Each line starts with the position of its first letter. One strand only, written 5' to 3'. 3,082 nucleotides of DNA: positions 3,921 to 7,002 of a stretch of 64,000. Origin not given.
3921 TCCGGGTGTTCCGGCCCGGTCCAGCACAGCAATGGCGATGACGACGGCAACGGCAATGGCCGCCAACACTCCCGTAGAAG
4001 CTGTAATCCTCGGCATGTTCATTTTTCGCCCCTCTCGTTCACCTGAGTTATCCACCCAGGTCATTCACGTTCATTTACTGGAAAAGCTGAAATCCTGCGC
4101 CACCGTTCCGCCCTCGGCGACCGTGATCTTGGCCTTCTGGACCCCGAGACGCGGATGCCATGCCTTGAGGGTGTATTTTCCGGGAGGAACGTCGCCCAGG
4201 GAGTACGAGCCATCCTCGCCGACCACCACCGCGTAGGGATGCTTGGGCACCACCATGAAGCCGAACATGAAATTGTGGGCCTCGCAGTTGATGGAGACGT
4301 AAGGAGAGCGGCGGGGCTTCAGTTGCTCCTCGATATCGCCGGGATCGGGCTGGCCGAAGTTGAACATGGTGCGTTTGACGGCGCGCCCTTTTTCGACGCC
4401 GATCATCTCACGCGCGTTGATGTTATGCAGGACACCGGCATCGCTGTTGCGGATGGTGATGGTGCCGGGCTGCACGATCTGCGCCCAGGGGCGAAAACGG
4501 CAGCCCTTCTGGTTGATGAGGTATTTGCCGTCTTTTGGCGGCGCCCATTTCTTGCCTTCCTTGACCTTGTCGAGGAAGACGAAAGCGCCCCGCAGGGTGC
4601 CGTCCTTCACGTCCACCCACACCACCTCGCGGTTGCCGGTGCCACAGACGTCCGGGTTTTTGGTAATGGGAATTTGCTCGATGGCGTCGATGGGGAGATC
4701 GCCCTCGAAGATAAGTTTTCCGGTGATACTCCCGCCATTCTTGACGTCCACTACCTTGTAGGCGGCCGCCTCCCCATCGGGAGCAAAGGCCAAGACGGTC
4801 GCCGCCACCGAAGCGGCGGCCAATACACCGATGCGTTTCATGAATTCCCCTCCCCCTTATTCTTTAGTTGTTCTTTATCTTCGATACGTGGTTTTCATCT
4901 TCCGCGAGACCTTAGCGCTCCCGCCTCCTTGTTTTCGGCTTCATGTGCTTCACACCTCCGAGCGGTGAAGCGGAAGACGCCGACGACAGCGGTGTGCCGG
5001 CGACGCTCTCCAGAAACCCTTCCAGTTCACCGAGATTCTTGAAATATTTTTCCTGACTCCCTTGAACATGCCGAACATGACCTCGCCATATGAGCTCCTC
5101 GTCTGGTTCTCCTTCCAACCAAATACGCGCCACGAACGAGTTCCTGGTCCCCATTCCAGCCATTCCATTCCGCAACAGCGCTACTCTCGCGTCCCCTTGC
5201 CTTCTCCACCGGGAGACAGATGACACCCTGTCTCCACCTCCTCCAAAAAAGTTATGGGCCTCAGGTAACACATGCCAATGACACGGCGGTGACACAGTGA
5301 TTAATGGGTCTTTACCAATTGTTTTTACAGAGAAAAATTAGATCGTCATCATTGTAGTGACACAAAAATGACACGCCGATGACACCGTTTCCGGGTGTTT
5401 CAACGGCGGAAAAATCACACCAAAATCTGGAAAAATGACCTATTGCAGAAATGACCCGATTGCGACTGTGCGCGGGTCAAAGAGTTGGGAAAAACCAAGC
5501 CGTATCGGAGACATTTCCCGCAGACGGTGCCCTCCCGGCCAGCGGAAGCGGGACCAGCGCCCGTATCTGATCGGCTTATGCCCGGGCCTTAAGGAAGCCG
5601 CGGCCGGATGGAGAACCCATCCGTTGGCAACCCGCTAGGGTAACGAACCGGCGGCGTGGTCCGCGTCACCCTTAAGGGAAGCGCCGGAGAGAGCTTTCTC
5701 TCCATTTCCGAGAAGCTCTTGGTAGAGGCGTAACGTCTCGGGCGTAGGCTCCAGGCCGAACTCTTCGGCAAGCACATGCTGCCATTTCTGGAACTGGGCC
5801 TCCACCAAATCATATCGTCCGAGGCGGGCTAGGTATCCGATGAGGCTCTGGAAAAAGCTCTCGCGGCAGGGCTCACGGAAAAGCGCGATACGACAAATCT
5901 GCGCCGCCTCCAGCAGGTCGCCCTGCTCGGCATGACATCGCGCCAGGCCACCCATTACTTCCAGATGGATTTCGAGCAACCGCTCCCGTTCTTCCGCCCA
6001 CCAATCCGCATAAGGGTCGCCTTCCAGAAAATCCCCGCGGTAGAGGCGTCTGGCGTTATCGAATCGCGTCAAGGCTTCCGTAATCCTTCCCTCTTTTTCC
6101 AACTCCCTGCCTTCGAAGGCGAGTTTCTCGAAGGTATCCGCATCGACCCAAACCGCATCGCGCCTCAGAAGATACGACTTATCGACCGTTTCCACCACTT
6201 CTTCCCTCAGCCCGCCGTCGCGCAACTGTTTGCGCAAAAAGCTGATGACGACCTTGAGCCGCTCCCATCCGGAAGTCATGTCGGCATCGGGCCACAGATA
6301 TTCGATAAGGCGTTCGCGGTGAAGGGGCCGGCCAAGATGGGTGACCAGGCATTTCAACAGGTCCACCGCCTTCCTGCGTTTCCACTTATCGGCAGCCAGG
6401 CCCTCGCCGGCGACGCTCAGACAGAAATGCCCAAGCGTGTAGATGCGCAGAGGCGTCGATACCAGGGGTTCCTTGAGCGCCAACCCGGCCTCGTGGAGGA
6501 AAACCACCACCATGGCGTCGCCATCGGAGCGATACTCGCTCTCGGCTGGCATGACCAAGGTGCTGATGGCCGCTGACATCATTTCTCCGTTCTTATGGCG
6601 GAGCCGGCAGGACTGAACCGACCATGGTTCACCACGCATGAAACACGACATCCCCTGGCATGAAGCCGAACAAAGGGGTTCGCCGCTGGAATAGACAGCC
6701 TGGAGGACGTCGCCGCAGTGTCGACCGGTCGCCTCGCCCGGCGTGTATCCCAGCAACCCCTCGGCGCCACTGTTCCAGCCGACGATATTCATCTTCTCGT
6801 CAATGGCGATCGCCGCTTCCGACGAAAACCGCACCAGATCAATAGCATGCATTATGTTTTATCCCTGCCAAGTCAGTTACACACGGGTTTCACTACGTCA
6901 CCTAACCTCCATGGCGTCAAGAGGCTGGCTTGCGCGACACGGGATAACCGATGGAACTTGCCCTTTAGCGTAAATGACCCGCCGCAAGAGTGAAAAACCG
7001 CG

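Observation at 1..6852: The AioAB-like molybdoenzyme cluster has the gene content of a dissimilatory iodate reductase (idr) locus rather than an arsenite oxidase locus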

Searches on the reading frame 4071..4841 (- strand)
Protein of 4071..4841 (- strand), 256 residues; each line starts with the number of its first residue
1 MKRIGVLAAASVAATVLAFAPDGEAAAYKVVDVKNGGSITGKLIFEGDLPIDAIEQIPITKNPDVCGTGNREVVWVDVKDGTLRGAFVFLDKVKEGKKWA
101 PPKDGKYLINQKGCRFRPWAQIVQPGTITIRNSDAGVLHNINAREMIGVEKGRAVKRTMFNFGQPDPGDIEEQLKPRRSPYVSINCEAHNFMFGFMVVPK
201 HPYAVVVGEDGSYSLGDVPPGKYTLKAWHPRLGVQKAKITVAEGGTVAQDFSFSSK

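Call 7: search_protein_families(library=pfam, proteins=[window:4071-4841:-], max_evalue=0.01)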
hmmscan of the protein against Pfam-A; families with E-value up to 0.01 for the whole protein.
window:4071-4841:- (256 aa): 3 families
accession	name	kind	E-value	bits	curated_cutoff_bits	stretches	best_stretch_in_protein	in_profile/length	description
PF13620.12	CarboxypepD_reg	-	9.1e-07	29.6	32.3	1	203-252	30-80/82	Carboxypeptidase regulatory-like domain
PF14686.12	fn3_3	-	1.6e-06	28.2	24.4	1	203-247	27-73/75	Polysaccharide lyase family 4, domain II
PF09430.16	EMC7_beta-sandw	-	3.1e-05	24.6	26.6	1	201-248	19-66/122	ER membrane protein complex subunit 7, beta-sandwich domain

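Call 8: search_protein_families(library=ncbifam, proteins=[window:4071-4841:-], max_evalue=0.01)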
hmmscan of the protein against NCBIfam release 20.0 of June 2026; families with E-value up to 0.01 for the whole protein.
window:4071-4841:- (256 aa): 0 families

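Call 59: search_solved_structures(query=A3, max_evalue=10, show_alignments=3)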
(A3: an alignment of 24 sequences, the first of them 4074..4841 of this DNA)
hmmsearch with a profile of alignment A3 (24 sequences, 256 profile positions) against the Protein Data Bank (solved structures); distinct sequences matched with E-value up to 10: 13.
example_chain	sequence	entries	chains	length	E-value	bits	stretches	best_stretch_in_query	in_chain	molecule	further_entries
9c7v_B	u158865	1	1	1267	1.3e-11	47.5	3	198-244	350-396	BOS complex subunit NOMO2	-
8eoi_G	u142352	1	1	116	0.00038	23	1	201-251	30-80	ER membrane protein complex subunit 7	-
6ww7_G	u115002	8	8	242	0.0014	21.1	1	202-251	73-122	ER membrane protein complex subunit 7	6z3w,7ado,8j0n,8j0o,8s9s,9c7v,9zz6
10ps_A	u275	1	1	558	0.0023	20.4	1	205-226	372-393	Serine-aspartate repeat-containing protein D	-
4wi0_B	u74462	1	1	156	0.0035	19.8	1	203-248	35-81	Cellulosomal scaffoldin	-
4u3s_B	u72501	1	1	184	0.0044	19.5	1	203-248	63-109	Cellulosomal scaffoldin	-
3qec_A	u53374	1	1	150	0.033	16.6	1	205-225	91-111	Putative carbohydrate binding protein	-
2xhn_A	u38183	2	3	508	0.045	16.2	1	202-250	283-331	RHAMNOGALACTURONASE B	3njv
3njx_A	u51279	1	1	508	0.045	16.2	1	202-250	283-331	Rhamnogalacturonase B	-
1nkg_A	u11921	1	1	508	0.045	16.2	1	202-250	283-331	Rhamnogalacturonase B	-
1xpn_A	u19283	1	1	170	0.068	15.6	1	205-225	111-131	hypothetical protein PA1324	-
8sqx_A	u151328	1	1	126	0.69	12.3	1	199-226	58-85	Putative surface anchored protein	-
1mec_2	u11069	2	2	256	1.6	11.1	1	176-223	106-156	MENGO VIRUS COAT PROTEIN (SUBUNIT VP2)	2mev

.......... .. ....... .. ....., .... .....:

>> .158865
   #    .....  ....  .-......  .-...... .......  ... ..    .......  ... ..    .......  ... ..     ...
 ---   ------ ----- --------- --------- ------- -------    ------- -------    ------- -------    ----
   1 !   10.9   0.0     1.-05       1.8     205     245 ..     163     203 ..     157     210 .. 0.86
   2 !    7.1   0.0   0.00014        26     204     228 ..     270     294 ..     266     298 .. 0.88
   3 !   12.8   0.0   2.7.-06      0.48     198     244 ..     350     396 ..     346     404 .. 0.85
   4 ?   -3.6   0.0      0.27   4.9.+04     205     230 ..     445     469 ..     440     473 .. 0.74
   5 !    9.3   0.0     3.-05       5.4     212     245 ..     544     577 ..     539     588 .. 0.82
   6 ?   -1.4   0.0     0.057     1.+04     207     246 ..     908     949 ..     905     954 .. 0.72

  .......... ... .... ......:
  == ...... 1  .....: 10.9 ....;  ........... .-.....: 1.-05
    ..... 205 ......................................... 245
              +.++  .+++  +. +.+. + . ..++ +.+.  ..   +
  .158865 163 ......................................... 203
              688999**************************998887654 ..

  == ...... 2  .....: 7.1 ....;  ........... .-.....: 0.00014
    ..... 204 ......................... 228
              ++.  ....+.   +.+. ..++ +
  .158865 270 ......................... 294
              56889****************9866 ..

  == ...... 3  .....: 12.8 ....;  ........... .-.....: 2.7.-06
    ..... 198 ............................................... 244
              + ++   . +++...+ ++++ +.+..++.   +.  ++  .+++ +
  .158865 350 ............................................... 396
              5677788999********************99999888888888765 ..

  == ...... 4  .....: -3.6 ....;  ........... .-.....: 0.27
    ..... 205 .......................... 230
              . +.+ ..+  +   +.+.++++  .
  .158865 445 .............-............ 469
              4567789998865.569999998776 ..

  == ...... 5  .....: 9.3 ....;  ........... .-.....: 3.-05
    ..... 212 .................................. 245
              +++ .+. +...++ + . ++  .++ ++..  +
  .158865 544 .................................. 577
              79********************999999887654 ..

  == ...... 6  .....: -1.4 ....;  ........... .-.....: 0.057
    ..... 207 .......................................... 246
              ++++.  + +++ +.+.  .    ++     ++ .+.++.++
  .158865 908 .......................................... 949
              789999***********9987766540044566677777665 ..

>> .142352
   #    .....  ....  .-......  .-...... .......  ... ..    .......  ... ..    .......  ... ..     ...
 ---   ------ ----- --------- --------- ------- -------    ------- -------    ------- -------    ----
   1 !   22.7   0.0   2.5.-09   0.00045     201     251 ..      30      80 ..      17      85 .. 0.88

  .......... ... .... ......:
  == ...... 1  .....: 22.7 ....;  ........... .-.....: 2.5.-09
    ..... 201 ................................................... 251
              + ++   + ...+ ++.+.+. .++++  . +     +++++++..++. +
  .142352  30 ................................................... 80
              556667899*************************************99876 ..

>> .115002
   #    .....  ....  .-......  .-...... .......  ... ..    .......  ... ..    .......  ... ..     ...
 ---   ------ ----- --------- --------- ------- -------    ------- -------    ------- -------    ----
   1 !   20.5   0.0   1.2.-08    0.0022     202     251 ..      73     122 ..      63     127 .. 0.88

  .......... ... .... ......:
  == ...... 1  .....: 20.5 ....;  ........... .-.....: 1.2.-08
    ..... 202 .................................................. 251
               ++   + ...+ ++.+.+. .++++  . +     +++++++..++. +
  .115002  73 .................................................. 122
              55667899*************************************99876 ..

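Call 66: predict_structure(protein=window:4074-4841:-)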
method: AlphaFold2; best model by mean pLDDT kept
length: 256 residues; sequences in the alignment: 1
mean_pLDDT: 34.0   pTM: 0.25
mean pLDDT of the five models: 34.0, 29.2, 28.8, 28.4, 27.8
residues with pLDDT >= 90: 0; 70-90: 1; 50-70: 27; < 50: 228
segments of 3 or more residues with pLDDT < 50: 1-212, 228-233, 249-256
pLDDT, mean of each block of 10 residues (from residue 1): 24 30 35 32 35 31 27 32 30 28 25 24 29 31 28 24 27 28 27 37 42 51 57 55 55 42
secondary structure, 60 per line:
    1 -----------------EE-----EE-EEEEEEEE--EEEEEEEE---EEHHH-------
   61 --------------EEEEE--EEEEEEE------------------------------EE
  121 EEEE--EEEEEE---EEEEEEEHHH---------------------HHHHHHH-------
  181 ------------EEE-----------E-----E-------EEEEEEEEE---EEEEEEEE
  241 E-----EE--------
elements in order: E28-35 E38-45 E75-79 E82-88 E119-124 E127-132 E136-142 H167-173 E193-195 E221-229 E233-241

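Call 84: search_protein_representatives(protein=window:4074-4841:-)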
Query: 256 residues. Proteins with E-value up to 0.001 (for the whole library): 7403; up to 1e-10: 2555; up to 1e-30: 66. The best 150 are listed.
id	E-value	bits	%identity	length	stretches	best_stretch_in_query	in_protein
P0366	2.1e-118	410.6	68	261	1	5-254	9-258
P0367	2.0e-78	279.6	84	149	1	1-146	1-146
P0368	6.0e-78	278.0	51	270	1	10-254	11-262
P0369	5.7e-77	274.8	63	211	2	2-150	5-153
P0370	4.9e-67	242.3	56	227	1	23-207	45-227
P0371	9.9e-61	221.6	50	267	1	7-256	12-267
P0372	2.5e-57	210.4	42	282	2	102-254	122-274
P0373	2.4e-53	197.4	42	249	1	6-253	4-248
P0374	4.8e-52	193.1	70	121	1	137-254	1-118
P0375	1.1e-51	192.0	64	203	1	16-160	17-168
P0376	2.0e-49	184.5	33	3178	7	183-253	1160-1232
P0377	2.6e-49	184.2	46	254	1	23-254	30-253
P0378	3.6e-49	183.7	43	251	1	25-254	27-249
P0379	1.5e-48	181.7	46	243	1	19-254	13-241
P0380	1.9e-45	171.5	54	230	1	74-239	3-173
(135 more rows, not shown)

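Call 91: predict_structure(alignment_id=A4)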
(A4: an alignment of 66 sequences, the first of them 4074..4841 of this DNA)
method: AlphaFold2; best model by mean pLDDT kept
length: 256 residues; sequences in the alignment: 66
mean_pLDDT: 94.1   pTM: 0.87
mean pLDDT of the five models: 94.1, 93.9, 93.8, 93.6, 93.4
residues with pLDDT >= 90: 229; 70-90: 4; 50-70: 21; < 50: 2
segments of 3 or more residues with pLDDT < 50: none
pLDDT, mean of each block of 10 residues (from residue 1): 57 65 79 98 98 97 98 97 98 97 97 98 98 98 98 97 98 98 98 98 98 98 98 98 98 96
secondary structure, 60 per line:
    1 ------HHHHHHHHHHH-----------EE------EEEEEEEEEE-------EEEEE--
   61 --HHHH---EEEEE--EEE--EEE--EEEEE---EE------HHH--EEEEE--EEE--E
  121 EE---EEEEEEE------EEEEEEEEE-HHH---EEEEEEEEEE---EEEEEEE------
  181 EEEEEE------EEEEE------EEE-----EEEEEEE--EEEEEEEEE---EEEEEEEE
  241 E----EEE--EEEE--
elements in order: H7-17 E37-46 E54-58 H63-66 E70-74 E77-79 E82-84 E87-91 E108-112 E115-117 E120-122 E126-132 E139-147 E155-164 E168-174 E181-186 E193-197 E204-206 E212-218 E221-229 E233-241 E246-248 E251-254

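Call 93: fold_search(model_id=the predicted structure, library=pdb)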
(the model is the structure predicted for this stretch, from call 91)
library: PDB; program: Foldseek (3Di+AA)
matches with E <= 10: 1375; with E <= 0.001: 34
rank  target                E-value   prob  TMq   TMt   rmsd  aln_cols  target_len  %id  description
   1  6hbe_C                6.3e-05  1.00  0.28  0.18   3.5       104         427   14  Cu-containing nitrite reductase (NirK) from Thermus scotoductus SA-01 (released 2019-01-23)
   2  2gb2                  6.3e-05  1.00  0.28  0.64   9.0       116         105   18  The P52G mutant of amicyanin in the Cu(II) state. (released 2006-08-01)
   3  2idq                  7.9e-05  1.00  0.28  0.63   9.4       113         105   18  Structure of M98A mutant of amicyanin, Cu(II) (released 2007-03-13)
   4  1sf3                  8.4e-05  1.00  0.27  0.61   9.6       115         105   19  Structure of the reduced form of the P94A mutant of amicyanin (released 2004-07-27)
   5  5fc9_A                1.1e-04  1.00  0.28  0.70   4.1       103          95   18  Novel Purple Cupredoxin from Nitrosopumilus maritimus (released 2016-05-11)
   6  6hbe_A                1.3e-04  1.00  0.28  0.17   4.4       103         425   14  Cu-containing nitrite reductase (NirK) from Thermus scotoductus SA-01 (released 2019-01-23)
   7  2ux6                  1.5e-04  1.00  0.23  0.45   6.4       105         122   21  Pseudoazurin with engineered amicyanin ligand loop, oxidized form, pH 7.5 (released 2007-08-21)
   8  4hcf_B                1.7e-04  1.00  0.27  0.64   6.4       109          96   12  Crystal Structure of Uncharacterized Cupredoxin-like Domain Protein Cupredoxin_1 with Copper Bound from Bacillus anthr (released 2012-10-17)
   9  2qdv                  2.0e-04  1.00  0.28  0.64   9.5       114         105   18  Structure of the Cu(II) form of the M51A mutant of amicyanin (released 2007-12-11)
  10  4p5r                  2.5e-04  1.00  0.29  0.66   8.7       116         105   16  Structure of oxidized W45Y mutant of amicyanin (released 2014-04-23)
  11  1sfd_A                2.5e-04  1.00  0.28  0.62   8.9       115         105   18  oxidized form of amicyanin mutant P94F (released 2004-07-27)
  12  1mda_A                3.0e-04  1.00  0.29  0.67  10.0       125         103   15  CRYSTAL STRUCTURE OF AN ELECTRON-TRANSFER COMPLEX BETWEEN METHYLAMINE DEHYDROGENASE AND AMICYANIN (released 1993-10-31)
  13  3ply_A                3.2e-04  1.00  0.28  0.64   6.5       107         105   20  Structure of Oxidized P96G Mutant of Amicyanin (released 2011-02-09)
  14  5u7n_F                3.8e-04  1.00  0.24  0.48   4.2        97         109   21  CRYSTAL STRUCTURE OF A CHIMERIC CUA DOMAIN (SUBUNIT II) OF CYTOCHROME BA3 FROM THERMUS THERMOPHILUS WITH THE AMICYANIN (released 2017-11-22)
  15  1nkg                  3.8e-04  1.00  0.18  0.09  14.3       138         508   12  Rhamnogalacturonan lyase from Aspergillus aculeatus (released 2004-05-25)
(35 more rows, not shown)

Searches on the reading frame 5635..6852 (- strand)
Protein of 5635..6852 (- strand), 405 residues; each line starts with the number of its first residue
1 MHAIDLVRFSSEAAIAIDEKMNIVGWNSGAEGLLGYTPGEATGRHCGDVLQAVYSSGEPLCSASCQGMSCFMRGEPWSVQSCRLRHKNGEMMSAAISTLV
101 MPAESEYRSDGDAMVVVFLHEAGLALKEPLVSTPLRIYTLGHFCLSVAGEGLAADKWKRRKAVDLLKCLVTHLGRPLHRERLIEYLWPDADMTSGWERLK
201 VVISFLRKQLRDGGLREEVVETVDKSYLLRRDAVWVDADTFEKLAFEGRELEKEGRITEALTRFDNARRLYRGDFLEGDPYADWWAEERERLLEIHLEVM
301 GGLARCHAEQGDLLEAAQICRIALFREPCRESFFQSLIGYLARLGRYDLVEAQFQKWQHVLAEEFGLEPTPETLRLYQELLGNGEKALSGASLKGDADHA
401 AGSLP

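Call 7: search_protein_families(library=pfam, proteins=[window:5635-6852:-], max_evalue=0.01)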
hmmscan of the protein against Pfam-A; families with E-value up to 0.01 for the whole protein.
window:5635-6852:- (405 aa): 7 families
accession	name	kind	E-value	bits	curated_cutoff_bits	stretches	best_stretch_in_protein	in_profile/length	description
PF03704.23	BTAD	-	8.7e-24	85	22.1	1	236-381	1-146/146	Bacterial transcriptional activator domain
PF00486.34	Trans_reg_C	-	5.8e-09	36.4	26.2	1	160-224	8-71/77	Transcriptional regulatory protein, C terminal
PF08448.16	PAS_4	-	0.00014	22.5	23.1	1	11-85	5-74/110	PAS fold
PF13426.13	PAS_9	-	0.00034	21.3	27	1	14-58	3-47/103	PAS domain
PF00989.32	PAS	-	0.00046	20.6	22.6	1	12-50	12-50/113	PAS fold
PF08447.18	PAS_3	-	0.00075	20.2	25.6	1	24-98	2-72/89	PAS fold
PF13432.12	TPR_16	-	0.0017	19.2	32.7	0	248-324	4-58/65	Tetratricopeptide repeat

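Call 8: search_protein_families(library=ncbifam, proteins=[window:5635-6852:-], max_evalue=0.01)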
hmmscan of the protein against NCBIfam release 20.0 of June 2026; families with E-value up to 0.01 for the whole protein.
window:5635-6852:- (405 aa): 4 families
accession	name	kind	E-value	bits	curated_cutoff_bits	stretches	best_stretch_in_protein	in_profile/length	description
NF041231.1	BagI_FevR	exception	1.6e-12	47.4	500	1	164-382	17-234/315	AfsR/SARP family transcriptional regulator BagI/FevR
NF053617.1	SARPRegAfsRStmc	equivalog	2.3e-10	39.1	1430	1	130-384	24-269/986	SARP-family global regulator AfsR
TIGR00229.1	sensory_box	domain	0.00012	22.2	22.9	1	10-50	14-54/126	PAS domain S-box protein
NF007540.1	PRK10153.1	equivalog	0.00015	20.8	400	1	163-242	34-113/516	lysine decarboxylation/transport transcriptional activator CadC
